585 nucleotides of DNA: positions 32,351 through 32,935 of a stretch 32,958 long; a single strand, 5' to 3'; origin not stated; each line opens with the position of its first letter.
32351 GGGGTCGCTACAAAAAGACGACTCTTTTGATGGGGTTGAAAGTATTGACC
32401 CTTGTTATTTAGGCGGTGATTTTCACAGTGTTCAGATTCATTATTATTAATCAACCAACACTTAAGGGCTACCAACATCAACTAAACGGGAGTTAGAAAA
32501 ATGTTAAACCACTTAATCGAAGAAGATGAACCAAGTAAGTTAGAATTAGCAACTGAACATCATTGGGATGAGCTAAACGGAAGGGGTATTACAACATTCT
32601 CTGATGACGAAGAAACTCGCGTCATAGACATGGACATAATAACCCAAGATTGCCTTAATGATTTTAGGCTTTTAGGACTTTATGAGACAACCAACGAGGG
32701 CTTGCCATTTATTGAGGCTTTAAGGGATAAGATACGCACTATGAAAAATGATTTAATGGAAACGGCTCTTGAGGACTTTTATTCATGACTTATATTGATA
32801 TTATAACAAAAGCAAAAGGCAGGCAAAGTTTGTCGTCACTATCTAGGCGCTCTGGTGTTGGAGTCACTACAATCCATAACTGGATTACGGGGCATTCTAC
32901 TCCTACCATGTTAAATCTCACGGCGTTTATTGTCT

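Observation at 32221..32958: Separately promoted operon of two small acidic proteins followed by HTH proteins (anti-defense/Aca-like architecture), spanning the circular junction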

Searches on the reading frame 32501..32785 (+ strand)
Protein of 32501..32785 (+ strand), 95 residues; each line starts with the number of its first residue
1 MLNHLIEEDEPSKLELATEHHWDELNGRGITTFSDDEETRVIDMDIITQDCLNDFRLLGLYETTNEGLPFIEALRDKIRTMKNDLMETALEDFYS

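Call 8: search_protein_families(library=pfam, proteins=[window:32501-32785:+], max_evalue=1)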
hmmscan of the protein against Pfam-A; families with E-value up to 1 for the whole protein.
seq(95 aa): 0 families

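Call 9: search_protein_families(library=phrogs, proteins=[window:32501-32785:+], max_evalue=1)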
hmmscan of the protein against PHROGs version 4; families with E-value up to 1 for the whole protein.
seq(95 aa): 1 family
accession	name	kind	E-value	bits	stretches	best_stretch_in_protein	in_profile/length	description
phrog_36103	-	unknown function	0.04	15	1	41-66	21-46/50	-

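Call 13: find_homologous_proteins(query=window:32501-32785:+, max_evalue=0.01)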
Query seq(95 aa) (95 aa): 3 proteins with E <= 0.01 among 4 candidates.
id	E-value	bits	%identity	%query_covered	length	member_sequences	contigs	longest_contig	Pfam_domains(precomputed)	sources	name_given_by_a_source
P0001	1.8e-56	206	100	100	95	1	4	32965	-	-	-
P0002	1.2e-33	133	66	100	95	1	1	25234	-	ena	-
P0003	2.9e-31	125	65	100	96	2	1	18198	-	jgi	-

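Call 14: find_related_loci(query=window:32501-32785:+, collection=viral_contigs, flank=4000)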
Query seq(95 aa) (95 aa) in viral_contigs; peptide patterns used: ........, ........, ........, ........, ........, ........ (x = any residue, [..] = any of these).
6 stretches matched a pattern; 1 encode a relative of the query (tblastn E <= 1e-3); 1 distinct loci.
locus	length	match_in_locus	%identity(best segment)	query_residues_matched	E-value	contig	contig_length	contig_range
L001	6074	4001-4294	51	1-94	7e-27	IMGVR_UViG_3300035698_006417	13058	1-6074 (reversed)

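Call 15: find_encoding_contigs(protein=P0002, flank=5000, max_places=3)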
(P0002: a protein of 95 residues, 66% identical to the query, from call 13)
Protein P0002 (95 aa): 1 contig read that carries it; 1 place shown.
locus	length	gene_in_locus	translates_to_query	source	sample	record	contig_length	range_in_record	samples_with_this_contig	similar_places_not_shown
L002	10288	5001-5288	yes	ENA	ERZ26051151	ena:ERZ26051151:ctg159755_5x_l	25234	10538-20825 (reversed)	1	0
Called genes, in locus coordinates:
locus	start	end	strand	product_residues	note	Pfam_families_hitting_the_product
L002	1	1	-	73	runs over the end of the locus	-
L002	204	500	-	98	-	PF07102:YbcO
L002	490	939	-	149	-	PF05772:NinB (weak)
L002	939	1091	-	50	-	-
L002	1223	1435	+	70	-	-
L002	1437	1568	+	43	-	-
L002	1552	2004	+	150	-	PF04098:Rad52_Rad22 (weak)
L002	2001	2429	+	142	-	-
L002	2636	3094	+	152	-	-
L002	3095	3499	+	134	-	-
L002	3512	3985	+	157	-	PF05869:Dam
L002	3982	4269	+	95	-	-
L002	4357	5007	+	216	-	-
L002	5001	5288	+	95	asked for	-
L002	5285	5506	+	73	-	PF21716:dnstrm_HI1420 (weak), PF13560:HTH_31 (weak)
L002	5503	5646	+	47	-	-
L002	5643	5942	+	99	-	PF04448:DUF551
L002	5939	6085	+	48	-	PF13936:HTH_38 (weak)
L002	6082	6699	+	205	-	-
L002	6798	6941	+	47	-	-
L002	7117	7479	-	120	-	-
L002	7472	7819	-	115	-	PF18925:DUF5675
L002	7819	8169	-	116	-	-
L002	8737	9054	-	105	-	-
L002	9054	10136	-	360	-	-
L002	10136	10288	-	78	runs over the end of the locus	-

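Call 16: find_encoding_contigs(protein=P0003, flank=5000, max_places=3)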
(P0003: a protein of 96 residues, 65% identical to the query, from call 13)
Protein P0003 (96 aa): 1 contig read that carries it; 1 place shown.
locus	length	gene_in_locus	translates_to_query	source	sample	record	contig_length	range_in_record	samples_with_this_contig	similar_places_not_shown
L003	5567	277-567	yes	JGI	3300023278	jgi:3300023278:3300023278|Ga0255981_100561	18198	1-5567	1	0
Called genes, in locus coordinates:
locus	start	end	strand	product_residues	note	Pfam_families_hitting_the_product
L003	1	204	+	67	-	PF00692:dUTPase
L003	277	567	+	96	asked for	-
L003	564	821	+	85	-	-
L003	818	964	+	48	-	-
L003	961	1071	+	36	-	-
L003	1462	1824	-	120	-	-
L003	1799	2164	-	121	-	PF18925:DUF5675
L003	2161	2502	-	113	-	-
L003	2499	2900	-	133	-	-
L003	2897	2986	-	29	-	-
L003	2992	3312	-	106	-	-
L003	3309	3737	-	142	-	-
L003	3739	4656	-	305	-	-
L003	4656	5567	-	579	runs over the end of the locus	-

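Call 17: find_encoding_contigs(protein=P0001, flank=5000, max_places=6)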
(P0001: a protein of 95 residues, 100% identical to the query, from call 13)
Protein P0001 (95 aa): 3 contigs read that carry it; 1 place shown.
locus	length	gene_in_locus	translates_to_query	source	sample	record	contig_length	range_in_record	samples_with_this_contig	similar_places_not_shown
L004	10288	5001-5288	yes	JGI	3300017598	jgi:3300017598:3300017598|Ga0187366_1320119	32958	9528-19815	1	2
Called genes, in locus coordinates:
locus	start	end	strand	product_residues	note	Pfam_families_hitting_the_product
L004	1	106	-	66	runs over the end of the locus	-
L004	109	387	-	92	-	PF07102:YbcO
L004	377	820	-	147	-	-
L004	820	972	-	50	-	-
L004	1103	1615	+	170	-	-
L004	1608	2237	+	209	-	PF09588:YqaJ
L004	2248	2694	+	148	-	-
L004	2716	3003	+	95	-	-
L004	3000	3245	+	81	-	PF11753:DUF3310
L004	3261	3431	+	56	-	PF01555:N6_N4_Mtase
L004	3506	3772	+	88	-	-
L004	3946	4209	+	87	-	-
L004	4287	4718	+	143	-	PF00692:dUTPase, PF22769:DCD (weak)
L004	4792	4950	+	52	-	-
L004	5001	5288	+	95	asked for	-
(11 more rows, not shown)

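Call 31: search_protein_representatives(alignment_id=A1)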
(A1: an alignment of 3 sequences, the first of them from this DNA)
Query: 3 sequences, 95 profile positions. Proteins with E-value up to 0.001 (for the whole library): 16; up to 1e-10: 7; up to 1e-30: 1. The best 16 are listed.
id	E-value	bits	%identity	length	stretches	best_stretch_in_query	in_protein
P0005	3.1e-32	126.6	-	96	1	1-94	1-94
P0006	9.2e-24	99.4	-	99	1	1-95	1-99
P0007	5.4e-19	84.1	-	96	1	1-95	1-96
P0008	9.3e-16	73.7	-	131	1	1-94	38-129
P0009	9.1e-15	70.6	-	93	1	1-95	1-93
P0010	2.7e-13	65.9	-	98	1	1-95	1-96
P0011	8.0e-12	61.1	-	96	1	1-94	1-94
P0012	1.5e-10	57.1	-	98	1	1-95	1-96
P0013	5.2e-10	55.3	-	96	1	1-95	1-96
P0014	6.9e-09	51.7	-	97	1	19-94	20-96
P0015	5.2e-08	48.9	-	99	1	17-95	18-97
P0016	1.4e-07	47.6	-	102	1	1-95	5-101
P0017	2.1e-07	47.0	-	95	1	13-95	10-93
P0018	5.1e-07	45.7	-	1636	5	31-68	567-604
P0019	7.3e-06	42.0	-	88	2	1-44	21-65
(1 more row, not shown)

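Call 32: predict_structure(alignment_id=A1)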
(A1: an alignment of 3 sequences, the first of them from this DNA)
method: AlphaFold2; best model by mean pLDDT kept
length: 95 residues; sequences in the alignment: 3
mean_pLDDT: 56.5   pTM: 0.44
mean pLDDT of the five models: 56.5, 54.8, 48.8, 47.5, 46.9
residues with pLDDT >= 90: 0; 70-90: 1; 50-70: 68; < 50: 26
segments of 3 or more residues with pLDDT < 50: 1-8, 29-41, 92-95
pLDDT, mean of each block of 10 residues (from residue 1): 44 58 56 41 61 65 62 67 60 47
secondary structure, 60 per line:
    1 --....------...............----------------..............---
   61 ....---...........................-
elements in order: H3-6 H13-27 H44-57 H61-64 H68-94

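Call 36: search_solved_structures(query=A3, max_evalue=10)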
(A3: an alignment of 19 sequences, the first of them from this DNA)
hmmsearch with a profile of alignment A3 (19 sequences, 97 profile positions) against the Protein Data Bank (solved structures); distinct sequences matched with E-value up to 10: 11.
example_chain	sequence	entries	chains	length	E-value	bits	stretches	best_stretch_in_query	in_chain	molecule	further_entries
6eup_A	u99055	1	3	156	0.61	13.5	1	27-84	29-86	Adhesin A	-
2iu5_A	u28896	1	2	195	0.74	13.3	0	36-78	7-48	HTH-TYPE DHAKLM OPERON TRANSCRIPTIONAL ACTIVATOR DHAS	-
5y81_E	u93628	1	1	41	0.75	13.2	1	74-95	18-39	Chromatin modification-related protein EAF1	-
2fff_B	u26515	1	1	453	0.75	13.2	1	42-94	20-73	penicillin-binding protein 1B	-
6eun_A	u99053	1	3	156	0.8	13.2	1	27-84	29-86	Adhesin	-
2bg1_A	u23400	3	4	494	0.8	13.2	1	42-94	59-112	PENICILLIN-BINDING PROTEIN 1B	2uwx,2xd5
9sg5_A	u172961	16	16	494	0.81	13.1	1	42-94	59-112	Penicillin-binding protein 1B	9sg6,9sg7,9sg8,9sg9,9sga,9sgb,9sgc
2xd1_A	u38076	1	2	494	0.83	13.1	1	42-94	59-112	PENICILLIN-BINDING PROTEIN 1B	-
2y2g_A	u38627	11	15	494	0.84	13.1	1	42-94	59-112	PENICILLIN-BINDING PROTEIN 1B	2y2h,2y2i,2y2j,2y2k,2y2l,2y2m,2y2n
2jch_A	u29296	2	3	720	1.1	12.8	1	42-94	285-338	PENICILLIN-BINDING PROTEIN 1B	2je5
7zuh_AAA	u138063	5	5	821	1.4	12.4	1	42-94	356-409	Penicillin-binding protein 1b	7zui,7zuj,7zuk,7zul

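Call 39: find_homologous_proteins(query=A4, max_evalue=0.001)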
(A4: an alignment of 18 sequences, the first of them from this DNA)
Query A4 (18 sequences) (95 aa, profile of the alignment): 35 proteins with E <= 0.001 among 758 candidates.
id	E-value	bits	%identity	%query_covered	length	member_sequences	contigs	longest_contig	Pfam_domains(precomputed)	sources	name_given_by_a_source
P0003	8.8e-33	130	65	100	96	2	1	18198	-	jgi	-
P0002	6.7e-31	124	66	100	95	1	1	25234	-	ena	-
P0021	3.4e-30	122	65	100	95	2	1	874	-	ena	-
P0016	5.4e-30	121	29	99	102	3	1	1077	-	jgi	jgi:hypothetical protein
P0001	7.3e-30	121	100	100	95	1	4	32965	-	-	-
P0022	1.2e-29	120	64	100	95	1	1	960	-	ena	-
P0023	2.9e-29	119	32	80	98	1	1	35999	-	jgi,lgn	jgi:hypothetical protein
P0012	3.1e-29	119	35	100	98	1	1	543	-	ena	-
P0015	3.5e-29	119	35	79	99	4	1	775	-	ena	-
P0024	6.9e-29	118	32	100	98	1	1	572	-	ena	-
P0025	1.2e-28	117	30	99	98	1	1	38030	-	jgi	jgi:hypothetical protein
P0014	3.4e-28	115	34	79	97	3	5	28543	-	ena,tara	tara:strand:- start:770 stop:1063 length:294 start_codon:yes stop_codon:yes gene_type:complete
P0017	9.8e-28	114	34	100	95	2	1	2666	-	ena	-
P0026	2.7e-27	113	32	80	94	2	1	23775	-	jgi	jgi:hypothetical protein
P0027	3.4e-27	112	63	100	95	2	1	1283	-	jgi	jgi:hypothetical protein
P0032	7.4e-27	111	34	80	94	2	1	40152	-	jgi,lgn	jgi:hypothetical protein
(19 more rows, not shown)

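Call 40: find_encoding_contigs(protein=P0023, flank=4000, max_places=1)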
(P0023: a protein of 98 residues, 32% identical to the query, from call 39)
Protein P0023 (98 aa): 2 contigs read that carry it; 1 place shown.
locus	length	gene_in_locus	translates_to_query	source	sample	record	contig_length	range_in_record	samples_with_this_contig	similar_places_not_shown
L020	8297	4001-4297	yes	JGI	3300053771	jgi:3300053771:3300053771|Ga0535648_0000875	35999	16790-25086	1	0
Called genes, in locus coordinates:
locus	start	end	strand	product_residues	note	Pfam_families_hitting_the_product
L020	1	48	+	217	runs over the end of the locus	PF25708:Phage_T7_Gp5_9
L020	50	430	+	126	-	-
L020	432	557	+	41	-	-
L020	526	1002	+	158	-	PF04098:Rad52_Rad22 (faint)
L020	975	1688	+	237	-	-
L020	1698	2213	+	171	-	PF00436:SSB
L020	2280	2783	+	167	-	-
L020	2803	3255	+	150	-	-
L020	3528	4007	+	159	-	-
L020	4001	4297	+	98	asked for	-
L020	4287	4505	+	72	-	-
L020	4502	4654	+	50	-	-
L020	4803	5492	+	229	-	PF01170:UPF0020 (faint), PF01555:N6_N4_Mtase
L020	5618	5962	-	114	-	-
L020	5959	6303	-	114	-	PF18925:DUF5675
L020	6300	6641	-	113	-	-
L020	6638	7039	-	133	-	-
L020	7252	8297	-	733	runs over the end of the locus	-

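Call 41: find_encoding_contigs(protein=P0025, flank=4000, max_places=1)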
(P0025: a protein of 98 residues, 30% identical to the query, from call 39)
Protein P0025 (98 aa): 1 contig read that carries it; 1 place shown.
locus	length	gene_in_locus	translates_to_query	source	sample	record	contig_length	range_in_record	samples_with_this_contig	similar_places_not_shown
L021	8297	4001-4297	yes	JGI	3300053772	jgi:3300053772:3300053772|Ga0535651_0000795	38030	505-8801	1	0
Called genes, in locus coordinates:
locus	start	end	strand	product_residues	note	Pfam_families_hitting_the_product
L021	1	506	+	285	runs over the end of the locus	PF03837:RecT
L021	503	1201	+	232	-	PF09588:YqaJ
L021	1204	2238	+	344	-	-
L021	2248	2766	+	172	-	PF00436:SSB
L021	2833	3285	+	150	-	-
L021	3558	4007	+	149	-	-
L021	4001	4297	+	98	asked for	-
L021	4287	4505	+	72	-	-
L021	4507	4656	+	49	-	-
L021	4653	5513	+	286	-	PF00145:DNA_methylase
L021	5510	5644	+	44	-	-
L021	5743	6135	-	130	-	PF11351:GTA_holin_3TM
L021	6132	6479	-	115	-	PF18925:DUF5675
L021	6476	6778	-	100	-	-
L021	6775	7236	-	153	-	-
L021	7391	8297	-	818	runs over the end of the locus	-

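Call 42: find_encoding_contigs(protein=P0014, flank=4000, max_places=2)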
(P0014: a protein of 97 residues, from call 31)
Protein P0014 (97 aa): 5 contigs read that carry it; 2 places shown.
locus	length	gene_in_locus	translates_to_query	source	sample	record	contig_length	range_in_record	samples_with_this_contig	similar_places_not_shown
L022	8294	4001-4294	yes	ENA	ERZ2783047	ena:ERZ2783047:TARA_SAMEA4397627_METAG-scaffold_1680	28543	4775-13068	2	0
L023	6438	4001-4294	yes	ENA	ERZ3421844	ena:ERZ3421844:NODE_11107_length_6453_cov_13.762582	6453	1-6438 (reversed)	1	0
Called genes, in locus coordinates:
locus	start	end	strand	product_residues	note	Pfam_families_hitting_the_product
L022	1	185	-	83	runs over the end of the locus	PF27050:Phage_P22_Y8K6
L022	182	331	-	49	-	-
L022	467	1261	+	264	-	-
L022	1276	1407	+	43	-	-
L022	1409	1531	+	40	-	-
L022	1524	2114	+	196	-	-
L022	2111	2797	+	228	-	-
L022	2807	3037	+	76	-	-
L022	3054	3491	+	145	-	-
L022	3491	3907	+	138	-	PF08774:VRR_NUC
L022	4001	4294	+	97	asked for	-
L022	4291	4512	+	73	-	-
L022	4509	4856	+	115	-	-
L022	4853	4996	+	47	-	-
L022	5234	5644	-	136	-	-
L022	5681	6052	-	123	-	PF18925:DUF5675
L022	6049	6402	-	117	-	-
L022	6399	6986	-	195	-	-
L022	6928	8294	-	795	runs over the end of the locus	PF13884:Peptidase_S74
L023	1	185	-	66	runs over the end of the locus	?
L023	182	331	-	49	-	-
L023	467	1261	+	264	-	-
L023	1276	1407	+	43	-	-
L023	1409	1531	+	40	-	-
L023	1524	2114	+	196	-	-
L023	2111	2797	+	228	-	-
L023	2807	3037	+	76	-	-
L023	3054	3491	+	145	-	-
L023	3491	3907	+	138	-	PF08774:VRR_NUC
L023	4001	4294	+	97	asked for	-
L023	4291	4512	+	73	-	-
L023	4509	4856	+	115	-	-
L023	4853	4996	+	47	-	-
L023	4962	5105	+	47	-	-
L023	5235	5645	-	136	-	-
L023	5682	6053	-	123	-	PF18925:DUF5675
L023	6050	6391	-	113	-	-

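Call 43: find_encoding_contigs(protein=P0032, flank=4000, max_places=1)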
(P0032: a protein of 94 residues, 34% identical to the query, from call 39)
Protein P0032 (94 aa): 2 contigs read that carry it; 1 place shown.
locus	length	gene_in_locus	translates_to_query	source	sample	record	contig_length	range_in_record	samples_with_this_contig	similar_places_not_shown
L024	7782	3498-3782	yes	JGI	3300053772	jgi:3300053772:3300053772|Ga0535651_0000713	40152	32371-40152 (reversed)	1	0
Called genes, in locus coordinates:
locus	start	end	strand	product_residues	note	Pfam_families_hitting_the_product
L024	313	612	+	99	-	-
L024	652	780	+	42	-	-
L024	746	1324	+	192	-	PF04404:ERF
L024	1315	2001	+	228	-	-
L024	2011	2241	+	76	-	-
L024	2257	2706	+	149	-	PF00436:SSB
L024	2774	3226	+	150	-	-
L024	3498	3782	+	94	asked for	-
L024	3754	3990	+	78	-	-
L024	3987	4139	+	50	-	-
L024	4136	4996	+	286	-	PF00145:DNA_methylase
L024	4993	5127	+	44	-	-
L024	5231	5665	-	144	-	-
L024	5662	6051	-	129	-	PF08291:Peptidase_M15_3 (weak)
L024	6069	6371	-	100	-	-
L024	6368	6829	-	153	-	-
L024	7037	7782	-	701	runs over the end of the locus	-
